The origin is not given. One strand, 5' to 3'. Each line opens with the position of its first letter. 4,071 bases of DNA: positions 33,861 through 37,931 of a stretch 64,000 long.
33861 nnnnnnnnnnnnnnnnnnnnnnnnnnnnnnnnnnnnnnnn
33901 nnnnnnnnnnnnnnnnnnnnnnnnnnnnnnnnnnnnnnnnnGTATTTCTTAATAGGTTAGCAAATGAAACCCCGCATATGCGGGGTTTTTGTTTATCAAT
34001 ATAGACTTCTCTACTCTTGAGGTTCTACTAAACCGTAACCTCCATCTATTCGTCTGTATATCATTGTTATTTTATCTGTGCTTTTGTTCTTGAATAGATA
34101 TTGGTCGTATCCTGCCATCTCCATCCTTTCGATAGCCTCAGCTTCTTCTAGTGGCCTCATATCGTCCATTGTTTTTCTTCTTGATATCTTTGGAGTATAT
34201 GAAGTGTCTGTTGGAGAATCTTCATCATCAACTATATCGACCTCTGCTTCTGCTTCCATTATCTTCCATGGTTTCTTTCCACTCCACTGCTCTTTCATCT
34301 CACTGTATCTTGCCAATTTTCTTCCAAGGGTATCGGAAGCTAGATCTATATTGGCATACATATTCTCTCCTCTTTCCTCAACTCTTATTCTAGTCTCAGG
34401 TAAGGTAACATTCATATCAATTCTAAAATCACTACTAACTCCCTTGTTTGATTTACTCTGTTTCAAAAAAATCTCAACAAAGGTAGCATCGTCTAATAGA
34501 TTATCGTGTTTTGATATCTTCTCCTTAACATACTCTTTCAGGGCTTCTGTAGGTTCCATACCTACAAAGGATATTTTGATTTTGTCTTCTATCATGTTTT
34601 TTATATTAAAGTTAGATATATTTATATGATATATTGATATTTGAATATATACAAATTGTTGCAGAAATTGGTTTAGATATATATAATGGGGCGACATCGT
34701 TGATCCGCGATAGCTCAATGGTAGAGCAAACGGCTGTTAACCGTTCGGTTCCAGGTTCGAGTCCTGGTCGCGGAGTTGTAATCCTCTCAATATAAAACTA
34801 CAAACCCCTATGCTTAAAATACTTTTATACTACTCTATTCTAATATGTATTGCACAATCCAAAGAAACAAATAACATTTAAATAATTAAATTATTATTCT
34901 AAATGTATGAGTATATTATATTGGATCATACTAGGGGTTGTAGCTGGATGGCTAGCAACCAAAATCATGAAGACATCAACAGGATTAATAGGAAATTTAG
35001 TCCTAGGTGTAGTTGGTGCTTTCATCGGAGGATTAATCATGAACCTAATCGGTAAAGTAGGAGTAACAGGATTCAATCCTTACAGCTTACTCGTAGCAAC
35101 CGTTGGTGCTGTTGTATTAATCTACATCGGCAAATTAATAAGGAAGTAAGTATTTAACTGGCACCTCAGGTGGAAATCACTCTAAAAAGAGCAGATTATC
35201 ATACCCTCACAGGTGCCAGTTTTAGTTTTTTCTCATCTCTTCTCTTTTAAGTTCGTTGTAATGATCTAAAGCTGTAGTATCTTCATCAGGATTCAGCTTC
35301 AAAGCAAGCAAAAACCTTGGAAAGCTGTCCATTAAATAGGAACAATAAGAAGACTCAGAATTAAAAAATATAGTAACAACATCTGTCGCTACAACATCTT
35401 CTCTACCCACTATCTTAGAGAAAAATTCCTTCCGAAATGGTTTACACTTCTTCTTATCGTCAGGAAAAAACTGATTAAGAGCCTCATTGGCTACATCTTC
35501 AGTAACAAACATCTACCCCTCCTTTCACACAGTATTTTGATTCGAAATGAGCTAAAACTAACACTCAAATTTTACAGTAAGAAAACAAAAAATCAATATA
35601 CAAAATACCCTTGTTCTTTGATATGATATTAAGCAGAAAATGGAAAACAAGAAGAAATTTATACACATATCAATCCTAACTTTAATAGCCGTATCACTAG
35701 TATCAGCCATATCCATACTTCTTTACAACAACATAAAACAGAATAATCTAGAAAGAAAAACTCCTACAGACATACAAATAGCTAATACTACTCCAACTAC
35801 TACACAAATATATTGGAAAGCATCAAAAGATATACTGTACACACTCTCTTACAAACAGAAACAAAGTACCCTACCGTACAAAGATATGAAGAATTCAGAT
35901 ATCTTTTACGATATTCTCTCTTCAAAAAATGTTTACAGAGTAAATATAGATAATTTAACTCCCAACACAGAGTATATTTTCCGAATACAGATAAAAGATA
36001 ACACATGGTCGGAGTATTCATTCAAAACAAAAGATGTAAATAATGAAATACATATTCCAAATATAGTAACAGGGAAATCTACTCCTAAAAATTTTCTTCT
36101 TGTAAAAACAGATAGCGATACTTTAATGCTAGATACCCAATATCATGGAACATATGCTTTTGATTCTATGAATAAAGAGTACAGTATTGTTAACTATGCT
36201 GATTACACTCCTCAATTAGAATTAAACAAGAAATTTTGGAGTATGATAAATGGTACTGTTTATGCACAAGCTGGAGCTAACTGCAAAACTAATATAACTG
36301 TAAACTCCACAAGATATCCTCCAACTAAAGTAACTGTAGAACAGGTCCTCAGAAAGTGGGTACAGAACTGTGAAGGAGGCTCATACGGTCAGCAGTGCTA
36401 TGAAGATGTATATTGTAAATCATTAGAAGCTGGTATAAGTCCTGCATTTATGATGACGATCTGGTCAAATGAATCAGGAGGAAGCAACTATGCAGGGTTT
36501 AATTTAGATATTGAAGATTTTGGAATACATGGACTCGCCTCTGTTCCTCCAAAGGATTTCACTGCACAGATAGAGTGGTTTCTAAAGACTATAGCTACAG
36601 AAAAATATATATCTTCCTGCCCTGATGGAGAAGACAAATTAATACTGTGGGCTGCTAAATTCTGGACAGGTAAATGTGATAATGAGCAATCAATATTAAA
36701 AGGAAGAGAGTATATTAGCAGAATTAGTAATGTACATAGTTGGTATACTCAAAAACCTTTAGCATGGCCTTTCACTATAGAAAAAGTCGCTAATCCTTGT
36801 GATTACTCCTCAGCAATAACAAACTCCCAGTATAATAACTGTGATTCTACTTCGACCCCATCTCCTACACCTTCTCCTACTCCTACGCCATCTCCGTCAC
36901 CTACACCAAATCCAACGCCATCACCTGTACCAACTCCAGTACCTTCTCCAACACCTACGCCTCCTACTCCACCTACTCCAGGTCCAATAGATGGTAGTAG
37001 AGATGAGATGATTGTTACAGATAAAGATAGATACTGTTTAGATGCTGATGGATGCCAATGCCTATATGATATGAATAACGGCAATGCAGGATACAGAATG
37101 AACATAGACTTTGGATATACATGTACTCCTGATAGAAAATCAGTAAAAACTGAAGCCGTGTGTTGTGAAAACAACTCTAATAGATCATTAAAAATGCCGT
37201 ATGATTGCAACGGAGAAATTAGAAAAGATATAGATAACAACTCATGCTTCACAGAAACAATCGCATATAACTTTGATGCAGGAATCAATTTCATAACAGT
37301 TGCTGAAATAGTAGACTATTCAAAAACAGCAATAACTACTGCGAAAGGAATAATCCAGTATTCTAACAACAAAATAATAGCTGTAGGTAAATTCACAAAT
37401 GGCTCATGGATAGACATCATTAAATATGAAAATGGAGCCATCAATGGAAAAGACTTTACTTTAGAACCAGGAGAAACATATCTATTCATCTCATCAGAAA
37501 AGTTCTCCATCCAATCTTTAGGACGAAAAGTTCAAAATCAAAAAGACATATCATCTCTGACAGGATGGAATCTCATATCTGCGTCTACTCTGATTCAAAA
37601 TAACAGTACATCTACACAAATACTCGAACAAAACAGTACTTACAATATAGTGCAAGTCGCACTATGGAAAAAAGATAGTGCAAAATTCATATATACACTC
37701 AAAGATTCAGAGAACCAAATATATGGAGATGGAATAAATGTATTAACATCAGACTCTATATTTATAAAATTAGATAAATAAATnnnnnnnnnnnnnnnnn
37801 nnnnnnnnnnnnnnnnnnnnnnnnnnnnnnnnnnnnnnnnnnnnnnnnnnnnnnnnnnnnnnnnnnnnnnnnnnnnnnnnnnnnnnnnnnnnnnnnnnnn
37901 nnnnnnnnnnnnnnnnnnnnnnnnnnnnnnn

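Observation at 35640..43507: Locus of two paralogous giant secreted proteins sharing an apparently undescribed repeated 6-Cys module, flanking a cytoplasmic unknown, with GH73-like and CapA-like neighbours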

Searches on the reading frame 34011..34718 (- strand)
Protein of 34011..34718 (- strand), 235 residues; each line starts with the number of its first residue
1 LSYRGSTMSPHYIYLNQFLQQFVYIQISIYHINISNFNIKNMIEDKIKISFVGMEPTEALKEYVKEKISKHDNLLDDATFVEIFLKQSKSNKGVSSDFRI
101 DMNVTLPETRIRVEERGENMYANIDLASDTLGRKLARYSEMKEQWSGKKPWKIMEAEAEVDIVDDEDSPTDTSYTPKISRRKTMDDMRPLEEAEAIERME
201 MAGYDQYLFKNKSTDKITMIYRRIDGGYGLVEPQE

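Call 90: search_protein_families(library=pfam, proteins=[window:34011-34718:-], max_evalue=0.001)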
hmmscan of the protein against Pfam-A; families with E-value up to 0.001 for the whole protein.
window:34011-34718:- (235 aa): 2 families
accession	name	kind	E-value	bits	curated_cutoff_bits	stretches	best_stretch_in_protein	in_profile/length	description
PF02482.25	Ribosomal_S30AE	-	6.5e-16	59.3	23.7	1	47-140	1-85/88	Sigma 54 modulation protein / S30EA ribosomal protein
PF16321.10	Ribosom_S30AE_C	-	2.5e-15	56.3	25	1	176-230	4-57/57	Sigma 54 modulation/S30EA ribosomal protein C terminus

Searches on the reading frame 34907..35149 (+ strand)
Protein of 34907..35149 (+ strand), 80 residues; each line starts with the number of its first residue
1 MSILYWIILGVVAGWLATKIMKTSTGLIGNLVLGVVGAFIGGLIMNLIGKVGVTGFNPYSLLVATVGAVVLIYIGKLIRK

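Call 90: search_protein_families(library=pfam, proteins=[window:34907-35149:+], max_evalue=0.001)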
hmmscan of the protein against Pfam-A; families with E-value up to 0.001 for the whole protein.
window:34907-35149:+ (80 aa): 1 family
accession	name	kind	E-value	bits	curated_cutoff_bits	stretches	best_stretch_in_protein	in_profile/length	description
PF04226.18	Transgly_assoc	-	2.6e-12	47.2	25.3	1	32-80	2-49/49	Transglycosylase associated protein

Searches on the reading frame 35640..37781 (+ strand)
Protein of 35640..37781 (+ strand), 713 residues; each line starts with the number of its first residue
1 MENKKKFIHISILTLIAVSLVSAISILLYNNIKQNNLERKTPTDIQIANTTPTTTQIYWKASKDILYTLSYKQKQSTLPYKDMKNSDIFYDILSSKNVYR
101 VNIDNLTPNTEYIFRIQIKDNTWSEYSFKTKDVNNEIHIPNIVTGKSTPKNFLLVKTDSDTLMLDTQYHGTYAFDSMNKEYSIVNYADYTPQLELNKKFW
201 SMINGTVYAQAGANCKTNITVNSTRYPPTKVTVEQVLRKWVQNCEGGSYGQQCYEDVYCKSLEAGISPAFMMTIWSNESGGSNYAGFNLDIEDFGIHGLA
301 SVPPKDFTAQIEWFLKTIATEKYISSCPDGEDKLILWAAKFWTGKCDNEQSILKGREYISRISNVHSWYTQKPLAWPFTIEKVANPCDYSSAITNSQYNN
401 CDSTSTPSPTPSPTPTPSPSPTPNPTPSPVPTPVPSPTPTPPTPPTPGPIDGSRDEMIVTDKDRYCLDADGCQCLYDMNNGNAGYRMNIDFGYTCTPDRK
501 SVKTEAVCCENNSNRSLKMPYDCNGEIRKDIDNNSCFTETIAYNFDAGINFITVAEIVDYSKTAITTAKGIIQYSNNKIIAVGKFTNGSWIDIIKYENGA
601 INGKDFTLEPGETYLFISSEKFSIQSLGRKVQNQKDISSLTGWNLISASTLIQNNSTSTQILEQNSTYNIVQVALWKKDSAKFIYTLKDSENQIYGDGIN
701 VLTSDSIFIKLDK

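Call 3: search_protein_families(library=pfam, proteins=[window:35640-37781:+], max_evalue=1)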
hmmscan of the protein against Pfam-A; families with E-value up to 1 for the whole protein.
window:35640-37781:+ (713 aa): 2 families
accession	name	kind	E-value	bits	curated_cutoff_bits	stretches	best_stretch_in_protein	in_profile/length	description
PF16656.11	Pur_ac_phosph_N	-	5e-08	33.8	30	1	44-130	3-93/93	Purple acid Phosphatase, N-terminal domain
PF00041.27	fn3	-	1.9e-07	31.6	25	1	41-128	2-79/84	Fibronectin type III domain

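Call 6: search_protein_families(library=ncbifam, proteins=[window:35640-37781:+], max_evalue=0.1)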
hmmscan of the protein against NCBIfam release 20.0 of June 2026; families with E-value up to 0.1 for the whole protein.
window:35640-37781:+ (713 aa): 4 families
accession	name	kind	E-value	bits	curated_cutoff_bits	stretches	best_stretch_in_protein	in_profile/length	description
NF037973.1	metallo_SslE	exception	0.00028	18.4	3000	1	386-451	23-88/1519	lipoprotein metalloprotease SslE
NF052345.1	S_layer_anammox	exception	0.005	14.2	1400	1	411-451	1282-1316/1596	Kustd1514 family S-layer glycoprotein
NF008084.0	PRK10819.1-5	equivalog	0.02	14.7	315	1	401-451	59-112/249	TonB system transport protein TonB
NF047434.1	LA_0364_fam_lipo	equivalog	0.041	14.3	40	0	237-269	13-45/94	LA_0364 family Cys-rich lipoprotein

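Call 7: search_solved_structures(query=window:35640-37781:+, max_evalue=1)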
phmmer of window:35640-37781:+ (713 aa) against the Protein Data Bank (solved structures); distinct sequences matched with E-value up to 1: 15.
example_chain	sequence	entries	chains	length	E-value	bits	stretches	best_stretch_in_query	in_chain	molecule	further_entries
7ktr_A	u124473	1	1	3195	5.4e-05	24.9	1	297-456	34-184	Transformation/transcription domain-associated protein,Transformation/transcription domain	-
8xvg_L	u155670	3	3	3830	5.9e-05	24.7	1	297-456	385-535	Isoform 2 of Transformation/transcription domain-associated protein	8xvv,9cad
8h7g_C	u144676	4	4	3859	6e-05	24.7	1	297-456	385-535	Transformation/transcription domain-associated protein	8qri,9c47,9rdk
7kts_A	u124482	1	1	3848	6.8e-05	24.5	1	297-456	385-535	Transformation/transcription domain-associated protein,Transformation/transcription domain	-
23px_A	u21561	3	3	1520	0.00045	21.8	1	387-451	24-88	Putative lipoprotein AcfD homolog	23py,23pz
8zvk_A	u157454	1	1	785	0.0017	19.9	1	406-452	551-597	AaBgIC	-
8x8h_A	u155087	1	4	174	0.022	16.3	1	363-422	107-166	Pectate disaccharide-lyase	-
7emf_I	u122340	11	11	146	0.042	15.3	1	408-480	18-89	Mediator of RNA polymerase II transcription subunit 9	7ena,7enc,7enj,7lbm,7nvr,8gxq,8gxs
6ncl_a0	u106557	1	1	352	0.058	14.9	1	378-449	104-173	P14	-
8i6k_A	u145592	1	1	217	0.13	13.7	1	4-77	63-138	Myeloid cell nuclear differentiation antigen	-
24kr_D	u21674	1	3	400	0.13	13.7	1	338-438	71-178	Heavy chain antibody G2.3-Fc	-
6ez8_A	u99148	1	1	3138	0.29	12.5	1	406-467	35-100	Huntingtin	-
6hcg_P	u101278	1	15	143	0.38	12.1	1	636-691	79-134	Pullulanase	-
7n6g_3F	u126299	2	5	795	0.43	12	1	374-456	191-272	FAP99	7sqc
26lk_C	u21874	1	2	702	0.55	11.6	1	368-443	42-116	Polynucleotide 5'-hydroxyl-kinase NOL9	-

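Call 18: find_homologous_proteins(query=window:35640-37781:+, max_evalue=0.001)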
Query window:35640-37781:+ (713 aa): 140 proteins with E <= 0.001 among 8000 candidates; the best 120 are listed.
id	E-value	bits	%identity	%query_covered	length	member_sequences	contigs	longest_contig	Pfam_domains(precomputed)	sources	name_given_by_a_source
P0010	0.0e+0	1648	100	100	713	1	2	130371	PF00041.28,PF16656.12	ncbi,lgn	-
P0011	1.9e-258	878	53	100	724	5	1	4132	PF16656.12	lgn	-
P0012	1.6e-251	855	60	37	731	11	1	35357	PF16656.12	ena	-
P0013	3.7e-198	678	44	100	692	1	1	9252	PF16656.12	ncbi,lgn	-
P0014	2.7e-187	642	37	100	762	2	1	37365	PF16656.12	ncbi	-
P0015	1.4e-168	581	42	96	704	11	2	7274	-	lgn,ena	-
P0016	2.1e-150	520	41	63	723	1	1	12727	-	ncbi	-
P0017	1.8e-146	507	44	51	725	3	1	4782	PF05887.17,PF00041.28,PF16656.12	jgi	jgi:hypothetical protein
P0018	4.1e-146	506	37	94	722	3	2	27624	PF00041.28,PF16656.12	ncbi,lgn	-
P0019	2.8e-144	500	35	34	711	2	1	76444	PF16656.12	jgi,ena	-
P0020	3.9e-144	500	39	65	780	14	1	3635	-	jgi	-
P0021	4.4e-144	500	38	98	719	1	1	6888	PF16656.12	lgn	-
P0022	1.7e-143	498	34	99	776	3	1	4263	PF16656.12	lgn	-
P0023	3.4e-143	497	37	98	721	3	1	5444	PF16656.12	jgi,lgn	jgi:hypothetical protein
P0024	5.1e-139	483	37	98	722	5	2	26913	PF16656.12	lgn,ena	-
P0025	4.2e-138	480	37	100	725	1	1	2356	PF16656.12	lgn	-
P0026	5.5e-138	479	37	98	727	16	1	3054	PF00041.28,PF16656.12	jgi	jgi:hypothetical protein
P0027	3.0e-136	474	37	98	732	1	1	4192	PF16656.12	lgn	-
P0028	6.6e-136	473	36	96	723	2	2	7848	PF16656.12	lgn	-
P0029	3.5e-132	460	35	34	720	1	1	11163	PF16656.12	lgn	-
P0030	6.7e-132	459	37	98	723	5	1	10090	PF16656.12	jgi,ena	-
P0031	1.8e-129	451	33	33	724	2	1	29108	PF00041.28,PF16656.12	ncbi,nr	ncbi:MAG: fibronectin type III domain-containing protein [Candidatus Dojkabacteria bacterium]|nr:fib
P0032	7.9e-129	449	34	100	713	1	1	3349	PF00041.28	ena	-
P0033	6.9e-128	446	36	51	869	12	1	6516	PF16656.12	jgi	jgi:hypothetical protein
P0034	2.9e-127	444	36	98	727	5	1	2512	PF16656.12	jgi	jgi:hypothetical protein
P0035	3.3e-121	424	39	56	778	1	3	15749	PF00041.28,PF16656.12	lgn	-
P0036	4.9e-121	423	35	30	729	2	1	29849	PF16656.12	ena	-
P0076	4.0e-6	44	46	5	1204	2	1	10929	PF09374.16,PF08823.17,PF01471.24,PF00041.28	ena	-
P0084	1.1e-5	42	37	11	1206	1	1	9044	PF08823.17,PF01471.24,PF00041.28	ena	-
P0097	4.3e-5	40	-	-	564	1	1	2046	PF16656.12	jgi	jgi:hypothetical protein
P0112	1.0e-4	39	-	-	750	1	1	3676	PF00041.28,PF00082.28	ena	-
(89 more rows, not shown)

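Call 34: predict_structure(alignment_id=A2)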
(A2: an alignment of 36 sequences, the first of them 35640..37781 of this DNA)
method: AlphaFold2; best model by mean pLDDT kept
length: 713 residues; sequences in the alignment: 36
mean_pLDDT: 79.5   pTM: 0.51
mean pLDDT of the five models: 79.5, 78.6, 76.8, 76.0, 73.5
residues with pLDDT >= 90: 157; 70-90: 417; 50-70: 90; < 50: 49
segments of 3 or more residues with pLDDT < 50: 206-210, 403-443
pLDDT, mean of each block of 10 residues (from residue 1): 68 88 91 83 93 92 89 92 86 90 89 91 89 62 78 89 82 80 91 66 52 79 84 82 72 92 94 89 62 77 83 92 87 91 89 89 86 87 90 80 42 37 40 33 53 82 85 87 87 88 83 73 78 66 84 80 75 88 87 82 86 87 81 70 85 73 73 80 78 75 82 75
secondary structure, 60 per line:
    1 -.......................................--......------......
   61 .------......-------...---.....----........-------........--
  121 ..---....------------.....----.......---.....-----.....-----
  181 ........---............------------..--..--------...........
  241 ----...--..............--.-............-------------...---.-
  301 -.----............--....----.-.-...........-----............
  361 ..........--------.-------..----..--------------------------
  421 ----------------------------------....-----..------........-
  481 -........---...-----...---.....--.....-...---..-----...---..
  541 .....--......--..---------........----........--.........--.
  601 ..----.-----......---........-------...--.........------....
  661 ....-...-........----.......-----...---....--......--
elements in order (helices of 4 or more, strands of 3 or more residues): H2-40 E43-48 E55-61 E68-73 E81-83 E87-91 E96-103 E111-118 E126-129 E142-146 E151-157 E161-165 E171-175 E181-188 H192-203 H230-240 H250-263 H268-279 H307-318 H321-324 H333-343 H349-370 E455-458 E472-479 E482-489 E493-495 E501-503 E507-511 E514-518 E539-545 E548-553 H568-574 E579-586 E589-597 E600-602 E613-618 E622-629 E642-647 H658-664 E670-677 E682-688 E694-696 E706-711

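Call 37: fold_search(model_id=the predicted structure, library=pdb)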
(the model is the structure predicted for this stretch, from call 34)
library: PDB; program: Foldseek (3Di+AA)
matches with E <= 10: 1979; with E <= 0.001: 35
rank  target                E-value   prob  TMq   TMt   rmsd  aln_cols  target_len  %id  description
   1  7y6e_F                3.0e-06  1.00  0.11  0.36  12.1       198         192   15  Crystal structure of sDscam FNIII23 domains, isoform Beta2v6 (released 2023-05-24)
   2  3b83_H                8.0e-05  1.00  0.10  0.68   3.5       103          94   17  Computer-Based Redesign of a beta Sandwich Protein Suggests that Extensive Negative Design Is Not Required for De Novo (released 2008-11-04)
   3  4lxo_A                8.0e-05  1.00  0.11  0.37  15.5       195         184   13  Crystal structure of 9,10Fn3-elegantin chimera (released 2014-08-06)
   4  6gvl_A                8.4e-05  1.00  0.11  0.33  12.8       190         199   13  Second pair of Fibronectin type III domains of integrin beta4 bound to the bullous pemphigoid antigen BP230 (BPAG1e) (released 2019-03-20)
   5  7cg5                  1.2e-04  1.00  0.10  0.64   5.1       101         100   20  Structure of the sensor domain (long construct) of the anti-sigma factor RsgI4 in Pseudobacteroides cellulosolvens (released 2021-06-30)
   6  9oz1_A                1.2e-04  1.00  0.11  0.10  16.1       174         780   16  Cryo-EM structure of chicken ROS1 in apo-state. Cryo-EM refinement is focused on the "leg" region of chicken ROS1. (released 2026-02-25)
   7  7y8h_B                1.6e-04  1.00  0.10  0.68   4.4       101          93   17  Crystal structure of sDscam FNIII1 domain, isoform alpha7 (released 2023-05-24)
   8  6gvk_A                1.6e-04  1.00  0.12  0.36  12.5       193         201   12  Second pair of Fibronectin type III domains of integrin beta4 (T1663R mutant) bound to the bullous pemphigoid antigen  (released 2019-03-20)
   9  3b83_A                1.9e-04  1.00  0.11  0.71   3.2       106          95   18  Computer-Based Redesign of a beta Sandwich Protein Suggests that Extensive Negative Design Is Not Required for De Novo (released 2008-11-04)
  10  3teu                  1.9e-04  1.00  0.11  0.64   4.7       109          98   21  Crystal structure of fibcon (released 2012-05-16)
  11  9p6s_C                2.0e-04  1.00  0.11  0.37  15.5       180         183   14  Cryo-EM structure of human integrin alpha5beta1 in complex with fibronectin (FN 7-10) (released 2026-03-25)
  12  3b83_C                2.6e-04  1.00  0.11  0.68   4.8       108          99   18  Computer-Based Redesign of a beta Sandwich Protein Suggests that Extensive Negative Design Is Not Required for De Novo (released 2008-11-04)
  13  8sso_B                3.1e-04  1.00  0.10  0.64   3.9       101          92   18  AurA bound to danusertib and inhibiting monobody Mb2 (released 2023-09-06)
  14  5l2h_B                3.7e-04  1.00  0.10  0.65   4.0       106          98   14  Crystal Structure of W26A mutant of anti-EGFR Centyrin P54AR4-83v2 (released 2016-11-02)
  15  4lpt_B                3.9e-04  1.00  0.10  0.67   3.3       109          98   14  Crystal structure of monomeric TENCON variant P54CR4-31 (released 2014-01-29)
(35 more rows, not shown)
